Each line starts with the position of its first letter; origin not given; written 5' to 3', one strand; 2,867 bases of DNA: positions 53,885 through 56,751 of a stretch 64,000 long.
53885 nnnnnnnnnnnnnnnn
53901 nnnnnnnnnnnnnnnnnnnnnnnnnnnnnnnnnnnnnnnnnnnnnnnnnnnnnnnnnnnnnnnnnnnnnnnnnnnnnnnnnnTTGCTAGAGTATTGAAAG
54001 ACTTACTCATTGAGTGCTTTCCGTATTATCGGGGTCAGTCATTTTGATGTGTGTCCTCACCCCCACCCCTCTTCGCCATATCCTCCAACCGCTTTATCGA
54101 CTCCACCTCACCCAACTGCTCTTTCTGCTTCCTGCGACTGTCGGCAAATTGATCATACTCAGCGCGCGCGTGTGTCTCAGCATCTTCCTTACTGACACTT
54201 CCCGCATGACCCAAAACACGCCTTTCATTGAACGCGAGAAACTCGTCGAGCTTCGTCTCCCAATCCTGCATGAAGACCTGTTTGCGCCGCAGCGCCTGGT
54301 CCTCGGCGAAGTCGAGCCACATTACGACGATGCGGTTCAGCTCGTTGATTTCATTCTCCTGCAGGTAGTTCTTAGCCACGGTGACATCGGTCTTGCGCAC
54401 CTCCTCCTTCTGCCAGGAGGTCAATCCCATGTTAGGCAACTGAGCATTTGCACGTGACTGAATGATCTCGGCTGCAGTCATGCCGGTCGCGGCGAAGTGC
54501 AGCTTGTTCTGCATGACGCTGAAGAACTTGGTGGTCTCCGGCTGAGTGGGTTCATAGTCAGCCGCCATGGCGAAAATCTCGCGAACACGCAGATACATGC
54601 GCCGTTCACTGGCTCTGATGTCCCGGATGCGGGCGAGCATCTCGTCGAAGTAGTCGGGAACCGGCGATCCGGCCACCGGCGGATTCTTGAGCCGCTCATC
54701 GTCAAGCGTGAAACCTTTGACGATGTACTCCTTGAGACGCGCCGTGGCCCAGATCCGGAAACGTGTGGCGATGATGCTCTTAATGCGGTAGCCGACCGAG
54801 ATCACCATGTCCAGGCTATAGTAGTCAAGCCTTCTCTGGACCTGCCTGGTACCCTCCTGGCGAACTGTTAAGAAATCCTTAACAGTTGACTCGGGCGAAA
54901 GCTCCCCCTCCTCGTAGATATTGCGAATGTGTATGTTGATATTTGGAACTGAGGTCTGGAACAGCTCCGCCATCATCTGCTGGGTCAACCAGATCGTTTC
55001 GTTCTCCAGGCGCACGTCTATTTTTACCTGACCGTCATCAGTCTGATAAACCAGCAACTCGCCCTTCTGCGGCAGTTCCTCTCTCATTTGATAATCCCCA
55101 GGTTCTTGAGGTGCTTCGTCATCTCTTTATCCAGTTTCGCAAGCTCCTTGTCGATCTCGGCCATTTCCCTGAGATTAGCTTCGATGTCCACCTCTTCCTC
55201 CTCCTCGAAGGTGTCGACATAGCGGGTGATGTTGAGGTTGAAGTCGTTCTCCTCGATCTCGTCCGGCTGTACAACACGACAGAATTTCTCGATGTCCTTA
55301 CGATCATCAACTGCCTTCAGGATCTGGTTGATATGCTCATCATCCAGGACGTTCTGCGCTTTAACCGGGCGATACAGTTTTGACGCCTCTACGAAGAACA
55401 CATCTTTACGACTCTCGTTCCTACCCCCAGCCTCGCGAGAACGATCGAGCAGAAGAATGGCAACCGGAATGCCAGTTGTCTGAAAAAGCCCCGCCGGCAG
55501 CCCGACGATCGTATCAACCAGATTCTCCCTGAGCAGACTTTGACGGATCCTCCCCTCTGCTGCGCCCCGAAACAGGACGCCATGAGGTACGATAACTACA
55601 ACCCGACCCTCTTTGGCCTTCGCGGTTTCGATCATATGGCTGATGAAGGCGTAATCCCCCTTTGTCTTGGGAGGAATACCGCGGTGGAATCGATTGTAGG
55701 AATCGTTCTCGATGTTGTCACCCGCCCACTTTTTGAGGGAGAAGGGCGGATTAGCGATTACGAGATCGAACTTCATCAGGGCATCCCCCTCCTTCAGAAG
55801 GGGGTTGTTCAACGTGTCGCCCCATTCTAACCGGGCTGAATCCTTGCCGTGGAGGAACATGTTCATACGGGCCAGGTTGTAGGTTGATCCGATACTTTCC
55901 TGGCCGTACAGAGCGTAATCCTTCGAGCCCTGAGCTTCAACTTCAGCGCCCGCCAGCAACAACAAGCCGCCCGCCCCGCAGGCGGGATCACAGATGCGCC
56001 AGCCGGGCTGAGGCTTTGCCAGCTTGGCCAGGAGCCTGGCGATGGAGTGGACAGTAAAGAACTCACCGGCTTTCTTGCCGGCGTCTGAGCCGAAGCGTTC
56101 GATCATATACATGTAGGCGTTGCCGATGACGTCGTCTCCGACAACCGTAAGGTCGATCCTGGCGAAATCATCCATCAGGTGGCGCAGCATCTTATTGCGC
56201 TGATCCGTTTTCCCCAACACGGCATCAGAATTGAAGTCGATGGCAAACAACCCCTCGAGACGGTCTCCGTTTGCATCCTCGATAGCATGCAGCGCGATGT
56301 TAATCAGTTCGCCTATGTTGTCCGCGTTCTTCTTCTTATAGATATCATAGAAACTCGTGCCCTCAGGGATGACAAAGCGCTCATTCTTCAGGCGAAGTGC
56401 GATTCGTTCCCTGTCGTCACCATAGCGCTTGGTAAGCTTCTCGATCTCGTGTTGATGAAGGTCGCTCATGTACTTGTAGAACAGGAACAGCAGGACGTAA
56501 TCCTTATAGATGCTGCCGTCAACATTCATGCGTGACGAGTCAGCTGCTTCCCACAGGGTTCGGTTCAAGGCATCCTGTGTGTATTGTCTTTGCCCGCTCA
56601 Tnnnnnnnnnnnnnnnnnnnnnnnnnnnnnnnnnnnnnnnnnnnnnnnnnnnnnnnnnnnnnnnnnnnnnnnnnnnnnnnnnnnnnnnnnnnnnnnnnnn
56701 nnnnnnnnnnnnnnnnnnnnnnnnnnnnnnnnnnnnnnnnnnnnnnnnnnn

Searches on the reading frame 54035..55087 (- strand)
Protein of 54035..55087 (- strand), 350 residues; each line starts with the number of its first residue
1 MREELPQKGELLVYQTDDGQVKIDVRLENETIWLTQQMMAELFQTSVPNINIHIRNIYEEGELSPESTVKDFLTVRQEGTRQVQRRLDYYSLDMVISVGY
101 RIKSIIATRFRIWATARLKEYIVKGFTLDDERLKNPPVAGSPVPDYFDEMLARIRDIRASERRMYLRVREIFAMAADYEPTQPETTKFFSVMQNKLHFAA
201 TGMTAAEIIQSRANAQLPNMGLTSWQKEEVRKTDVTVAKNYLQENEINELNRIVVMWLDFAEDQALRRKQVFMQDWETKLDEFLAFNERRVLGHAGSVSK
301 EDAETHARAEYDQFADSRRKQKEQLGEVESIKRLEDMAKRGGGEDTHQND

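Call 9: search_protein_families(library=pfam, proteins=[window:54035-55087:-], max_evalue=0.001)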
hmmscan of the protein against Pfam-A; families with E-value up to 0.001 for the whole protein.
window:54035-55087:- (350 aa): 1 family
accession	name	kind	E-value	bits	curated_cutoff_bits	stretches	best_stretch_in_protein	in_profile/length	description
PF13310.11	Virulence_RhuM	-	8e-112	373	33.7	1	67-320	1-250/252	Virulence protein RhuM family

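Call 10: search_protein_families(library=padloc, proteins=[window:54035-55087:-], max_evalue=0.00001)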
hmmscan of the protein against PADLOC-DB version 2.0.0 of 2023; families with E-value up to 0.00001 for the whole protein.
window:54035-55087:- (350 aa): 39 families (the best 25 are shown)
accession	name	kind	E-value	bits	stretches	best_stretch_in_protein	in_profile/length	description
PDLC04852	PDC-S05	-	8.4e-157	519.5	1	6-340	8-338/346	-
PDLC04853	PDC-S05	-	5.9e-142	470.7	1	7-339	4-330/336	-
PDLC04851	PDC-S05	-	4.8e-137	454.6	1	5-324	6-325/342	-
PDLC04868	PDC-S05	-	5.4e-122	405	1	8-328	5-326/335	-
PDLC04864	PDC-S05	-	1.1e-120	400.1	1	65-342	3-274/277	-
PDLC04843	PDC-S05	-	1.4e-116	387.3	1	7-339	4-327/330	-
PDLC04871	PDC-S05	-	4e-107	357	1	9-315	131-438/468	-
PDLC04870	PDC-S05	-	1.6e-82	274.1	1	6-216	6-210/214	-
PDLC04876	PDC-S05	-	1.8e-73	244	1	5-174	5-170/174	-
PDLC04854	PDC-S05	-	1.3e-57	192.8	1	9-135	4-130/212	-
PDLC04872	PDC-S05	-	2.5e-56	187.7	1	8-136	4-132/152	-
PDLC04965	PDC-S23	-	2.3e-54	183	1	8-136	4-132/327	-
PDLC04964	PDC-S23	-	3.8e-53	178.8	1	10-135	5-130/331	-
PDLC04858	PDC-S05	-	3e-50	167.6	1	8-136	4-129/138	-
PDLC04879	PDC-S05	-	4.5e-48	162.1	1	7-130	3-124/285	-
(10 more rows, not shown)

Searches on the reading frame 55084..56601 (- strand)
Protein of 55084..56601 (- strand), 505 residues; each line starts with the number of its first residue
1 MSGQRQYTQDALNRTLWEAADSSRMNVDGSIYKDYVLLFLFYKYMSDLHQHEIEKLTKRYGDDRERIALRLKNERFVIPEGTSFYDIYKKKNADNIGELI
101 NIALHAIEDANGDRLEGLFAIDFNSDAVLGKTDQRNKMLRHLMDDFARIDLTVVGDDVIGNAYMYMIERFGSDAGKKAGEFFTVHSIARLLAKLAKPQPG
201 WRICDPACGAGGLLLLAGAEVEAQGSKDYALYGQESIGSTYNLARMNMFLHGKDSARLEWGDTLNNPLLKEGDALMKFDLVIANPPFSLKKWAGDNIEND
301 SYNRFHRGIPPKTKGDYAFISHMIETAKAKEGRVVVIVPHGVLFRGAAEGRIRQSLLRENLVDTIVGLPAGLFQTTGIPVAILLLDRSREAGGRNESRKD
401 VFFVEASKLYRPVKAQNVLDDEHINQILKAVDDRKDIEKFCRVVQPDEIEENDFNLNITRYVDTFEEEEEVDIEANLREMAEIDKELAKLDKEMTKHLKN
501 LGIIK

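Call 46: search_protein_families(library=ncbifam, proteins=[window:55084-56601:-], max_evalue=0.00001)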
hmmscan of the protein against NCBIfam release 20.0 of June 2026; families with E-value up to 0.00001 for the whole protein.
window:55084-56601:- (505 aa): 3 families
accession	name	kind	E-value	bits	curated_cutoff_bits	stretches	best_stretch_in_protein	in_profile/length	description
TIGR00497.1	hsdM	equivalog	1.3e-75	255.1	242.75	1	11-484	4-508/515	type I restriction-modification system subunit M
NF047738.1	antiphage_MADS2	equivalog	4.2e-15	55.1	720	1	136-228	271-360/654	methylation-associated defense system DNA methyltransferase MAD2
TIGR02987.1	met_A_Alw26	exception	1.5e-06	27.2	353.5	0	176-298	1-133/523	Alw26I/Eco31I/Esp3I family type II restriction adenine-specific DNA-methyltransferase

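Call 59: search_protein_families(library=pfam, proteins=[window:55084-56601:-], max_evalue=0.001)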
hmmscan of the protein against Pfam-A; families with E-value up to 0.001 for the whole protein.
window:55084-56601:- (505 aa): 4 families
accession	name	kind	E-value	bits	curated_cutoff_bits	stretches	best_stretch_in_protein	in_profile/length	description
PF02384.22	N6_Mtase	-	2.7e-95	319.7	20.4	1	156-469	3-310/311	N-6 DNA Methylase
PF12161.14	HsdM_N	-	1.7e-22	81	24.5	1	12-146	1-135/135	HsdM N-terminal domain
PF07669.17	Eco57I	-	1.5e-07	32.1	25.3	1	273-367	70-164/171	Eco57I restriction-modification methylase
PF01170.24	UPF0020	-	9.3e-06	25.9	22.3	1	186-288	15-132/197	RMKL-like, methyltransferase domain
